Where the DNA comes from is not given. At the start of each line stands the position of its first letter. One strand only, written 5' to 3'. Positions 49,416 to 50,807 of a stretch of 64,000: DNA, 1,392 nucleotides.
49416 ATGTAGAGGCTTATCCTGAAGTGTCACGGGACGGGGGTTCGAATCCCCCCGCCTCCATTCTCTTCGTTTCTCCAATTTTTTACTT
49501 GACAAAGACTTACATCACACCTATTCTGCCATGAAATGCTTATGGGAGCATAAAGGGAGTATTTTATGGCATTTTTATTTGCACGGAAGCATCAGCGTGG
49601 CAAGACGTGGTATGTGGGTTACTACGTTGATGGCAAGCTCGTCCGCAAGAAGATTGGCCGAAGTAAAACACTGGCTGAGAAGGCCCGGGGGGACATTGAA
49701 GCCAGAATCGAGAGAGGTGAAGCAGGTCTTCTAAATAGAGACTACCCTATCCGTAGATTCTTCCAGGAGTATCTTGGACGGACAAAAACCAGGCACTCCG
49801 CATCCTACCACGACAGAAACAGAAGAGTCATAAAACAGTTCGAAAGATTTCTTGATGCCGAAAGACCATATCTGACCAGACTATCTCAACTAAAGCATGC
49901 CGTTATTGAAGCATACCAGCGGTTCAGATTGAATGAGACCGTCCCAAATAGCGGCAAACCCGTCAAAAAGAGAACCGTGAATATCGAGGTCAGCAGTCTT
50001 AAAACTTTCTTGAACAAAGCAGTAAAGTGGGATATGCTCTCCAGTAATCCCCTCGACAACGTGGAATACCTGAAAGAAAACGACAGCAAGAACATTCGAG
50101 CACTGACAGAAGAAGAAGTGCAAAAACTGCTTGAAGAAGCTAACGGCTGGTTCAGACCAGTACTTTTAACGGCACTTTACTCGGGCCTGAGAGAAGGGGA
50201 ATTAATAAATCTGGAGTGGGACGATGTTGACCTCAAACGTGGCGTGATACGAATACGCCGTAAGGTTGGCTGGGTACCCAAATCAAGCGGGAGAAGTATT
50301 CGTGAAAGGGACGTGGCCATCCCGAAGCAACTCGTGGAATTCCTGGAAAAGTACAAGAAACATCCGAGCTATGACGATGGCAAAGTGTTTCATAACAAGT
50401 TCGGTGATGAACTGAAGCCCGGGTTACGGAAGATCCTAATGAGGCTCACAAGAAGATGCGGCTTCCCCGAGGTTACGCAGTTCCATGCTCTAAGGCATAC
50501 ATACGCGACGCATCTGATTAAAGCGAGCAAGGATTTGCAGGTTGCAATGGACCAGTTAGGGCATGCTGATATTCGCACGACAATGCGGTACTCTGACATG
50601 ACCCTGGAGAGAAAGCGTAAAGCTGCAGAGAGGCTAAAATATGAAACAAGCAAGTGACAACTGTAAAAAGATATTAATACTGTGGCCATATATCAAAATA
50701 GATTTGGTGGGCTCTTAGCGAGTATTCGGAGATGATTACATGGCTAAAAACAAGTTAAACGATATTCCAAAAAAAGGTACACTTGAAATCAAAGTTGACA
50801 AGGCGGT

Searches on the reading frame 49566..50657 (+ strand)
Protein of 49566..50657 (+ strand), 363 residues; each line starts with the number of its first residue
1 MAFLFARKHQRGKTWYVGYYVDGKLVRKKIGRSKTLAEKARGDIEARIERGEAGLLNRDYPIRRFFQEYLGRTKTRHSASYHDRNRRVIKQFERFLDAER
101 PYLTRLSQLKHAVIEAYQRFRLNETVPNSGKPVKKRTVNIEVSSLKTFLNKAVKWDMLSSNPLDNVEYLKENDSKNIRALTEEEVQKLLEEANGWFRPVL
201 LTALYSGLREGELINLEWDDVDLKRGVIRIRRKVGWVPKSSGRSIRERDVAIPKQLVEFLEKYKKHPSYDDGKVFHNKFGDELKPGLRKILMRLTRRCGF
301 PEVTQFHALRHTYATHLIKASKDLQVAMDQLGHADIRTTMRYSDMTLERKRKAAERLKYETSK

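Call 4: search_protein_families(library=pfam, proteins=[window:49566-50657:+], max_evalue=0.1)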
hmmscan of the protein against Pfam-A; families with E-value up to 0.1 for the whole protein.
window:49566-50657:+ (363 aa): 3 families
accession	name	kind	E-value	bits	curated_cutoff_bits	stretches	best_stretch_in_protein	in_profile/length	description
PF00589.27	Phage_integrase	-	1e-28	100.7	27.1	1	179-345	2-168/172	Phage integrase family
PF13102.12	Phage_int_SAM_5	-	1.1e-09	39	22.3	1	64-164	4-94/98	Phage integrase SAM-like domain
PF00133.28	tRNA-synt_1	-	0.017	14.4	22.7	1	76-134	106-164/414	tRNA synthetases class I (I, L, M and V)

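Call 5: search_protein_families(library=padloc, proteins=[window:49566-50657:+], max_evalue=0.1)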
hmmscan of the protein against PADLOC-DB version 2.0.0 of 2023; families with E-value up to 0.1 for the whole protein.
window:49566-50657:+ (363 aa): 0 families

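Call 6: search_protein_families(library=ncbifam, proteins=[window:49566-50657:+], max_evalue=0.1)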
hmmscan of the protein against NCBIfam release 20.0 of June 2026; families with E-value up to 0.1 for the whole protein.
window:49566-50657:+ (363 aa): 14 families
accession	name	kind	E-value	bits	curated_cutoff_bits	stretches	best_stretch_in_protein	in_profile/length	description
TIGR02224.1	recomb_XerC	equivalog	3.7e-33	115.2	335.15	1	66-353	3-285/295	tyrosine recombinase XerC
NF040815.2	recomb_XerA_Arch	equivalog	3.9e-33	115.1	220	1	86-352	21-261/263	site-specific tyrosine recombinase/integron integrase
TIGR02225.1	recomb_XerD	equivalog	7.3e-26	91.2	329.6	1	83-351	19-280/290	site-specific tyrosine recombinase XerD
NF001399.0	PRK00283.1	subfamily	7.9e-23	81.1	279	1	86-354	31-292/300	tyrosine recombinase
NF002331.0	PRK01287.1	subfamily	1.9e-21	76.4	371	1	63-350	27-317/365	site-specific tyrosine recombinase XerC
NF003462.0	PRK05084.1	equivalog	8.4e-18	64.2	267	1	204-358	205-357/360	tyrosine recombinase XerS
TIGR02249.1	integrase_gron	subfamily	7.7e-17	61.6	265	2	291-345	246-300/315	integron integrase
NF007370.0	PRK09870.1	subfamily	1.8e-10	40.8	221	1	171-344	4-178/200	tyrosine-type DNA invertase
NF007371.0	PRK09871.1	subfamily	4.6e-10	39.3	222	1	199-345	31-174/198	tyrosine-type DNA invertase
NF011946.0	PRK15417.1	equivalog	1.4e-08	34.3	435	1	291-345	261-315/337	integron integrase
TIGR01694.1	MTAP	equivalog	0.0032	16.9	274.85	1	244-301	91-146/240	S-methyl-5'-thioadenosine phosphorylase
NF002685.0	PRK02436.1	equivalog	0.012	15.5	178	1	187-341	104-242/245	site-specific tyrosine recombinase XerD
NF040693.1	recomb_GmtY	equivalog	0.015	14.5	340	0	276-348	367-435/441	gamma-mobile-trio recombinase GmtY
NF006334.0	PRK08564.1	equivalog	0.033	13.3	382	0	246-299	101-153/267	S-methyl-5'-thioadenosine phosphorylase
